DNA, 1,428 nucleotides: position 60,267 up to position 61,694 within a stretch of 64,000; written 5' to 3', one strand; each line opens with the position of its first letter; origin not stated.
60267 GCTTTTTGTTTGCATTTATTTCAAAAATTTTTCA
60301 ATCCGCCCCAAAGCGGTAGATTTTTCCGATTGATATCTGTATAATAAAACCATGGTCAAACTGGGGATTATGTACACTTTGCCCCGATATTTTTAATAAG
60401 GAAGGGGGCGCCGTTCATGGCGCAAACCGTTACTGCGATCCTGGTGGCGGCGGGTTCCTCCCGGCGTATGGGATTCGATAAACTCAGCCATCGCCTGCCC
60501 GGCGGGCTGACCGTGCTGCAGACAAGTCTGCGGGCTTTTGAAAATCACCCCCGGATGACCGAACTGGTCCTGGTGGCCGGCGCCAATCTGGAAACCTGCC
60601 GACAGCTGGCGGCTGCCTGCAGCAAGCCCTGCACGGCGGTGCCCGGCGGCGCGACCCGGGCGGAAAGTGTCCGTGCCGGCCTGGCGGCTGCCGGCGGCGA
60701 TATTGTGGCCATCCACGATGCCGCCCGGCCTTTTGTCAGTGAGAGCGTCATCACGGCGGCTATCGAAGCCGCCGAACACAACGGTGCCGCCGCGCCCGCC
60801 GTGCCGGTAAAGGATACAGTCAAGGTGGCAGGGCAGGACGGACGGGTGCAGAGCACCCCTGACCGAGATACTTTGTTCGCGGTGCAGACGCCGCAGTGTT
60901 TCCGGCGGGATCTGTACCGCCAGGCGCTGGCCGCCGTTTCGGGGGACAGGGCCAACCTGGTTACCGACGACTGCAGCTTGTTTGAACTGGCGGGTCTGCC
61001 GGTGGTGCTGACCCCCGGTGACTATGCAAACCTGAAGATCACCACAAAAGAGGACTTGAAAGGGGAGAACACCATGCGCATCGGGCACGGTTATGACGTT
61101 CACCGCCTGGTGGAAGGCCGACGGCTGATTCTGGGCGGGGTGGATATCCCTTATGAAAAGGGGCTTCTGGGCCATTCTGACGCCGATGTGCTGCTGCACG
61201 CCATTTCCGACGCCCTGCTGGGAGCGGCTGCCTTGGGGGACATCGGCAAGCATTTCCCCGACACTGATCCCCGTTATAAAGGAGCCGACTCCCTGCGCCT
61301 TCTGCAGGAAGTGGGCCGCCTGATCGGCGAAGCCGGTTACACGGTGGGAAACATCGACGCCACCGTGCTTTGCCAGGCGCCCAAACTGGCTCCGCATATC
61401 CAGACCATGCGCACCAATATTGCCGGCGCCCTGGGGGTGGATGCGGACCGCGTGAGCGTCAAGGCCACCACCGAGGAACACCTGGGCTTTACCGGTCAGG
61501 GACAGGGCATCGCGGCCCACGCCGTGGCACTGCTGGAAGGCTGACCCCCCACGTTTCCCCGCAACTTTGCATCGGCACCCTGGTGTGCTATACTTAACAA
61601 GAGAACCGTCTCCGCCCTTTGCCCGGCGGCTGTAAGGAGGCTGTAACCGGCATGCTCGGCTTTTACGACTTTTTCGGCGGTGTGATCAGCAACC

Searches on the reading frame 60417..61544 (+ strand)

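Call 20: search_protein_families(library=ncbifam, proteins=[window:60417-61544:+], max_evalue=1e-10)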
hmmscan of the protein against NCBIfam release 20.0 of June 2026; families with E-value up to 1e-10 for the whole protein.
window:60417-61544:+ (375 aa): 6 families
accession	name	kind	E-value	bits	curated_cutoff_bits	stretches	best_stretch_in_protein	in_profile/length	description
NF006899.0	PRK09382.1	equivalog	3.2e-110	368.9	417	1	3-373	5-379/387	bifunctional 2-C-methyl-D-erythritol 4-phosphate cytidylyltransferase/2-C-methyl-D-erythritol 2,4-cyclodiphosphate synthase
TIGR00151.1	ispF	equivalog_domain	1.1e-67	226.9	116.45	1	221-373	1-153/155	2-C-methyl-D-erythritol 2,4-cyclodiphosphate synthase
TIGR00453.1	ispD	equivalog_domain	2.2e-57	194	181.3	1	7-215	2-213/219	2-C-methyl-D-erythritol 4-phosphate cytidylyltransferase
NF001186.0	PRK00155.2-3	equivalog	1.3e-47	162.1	253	1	3-215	3-216/224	2-C-methyl-D-erythritol 4-phosphate cytidylyltransferase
NF009924.0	PRK13385.1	subfamily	7.6e-33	114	342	1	7-218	5-220/230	2-C-methyl-D-erythritol 4-phosphate cytidylyltransferase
NF001183.0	PRK00155.1-3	subfamily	3.2e-27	95.4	166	1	10-220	7-230/237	D-ribitol-5-phosphate cytidylyltransferase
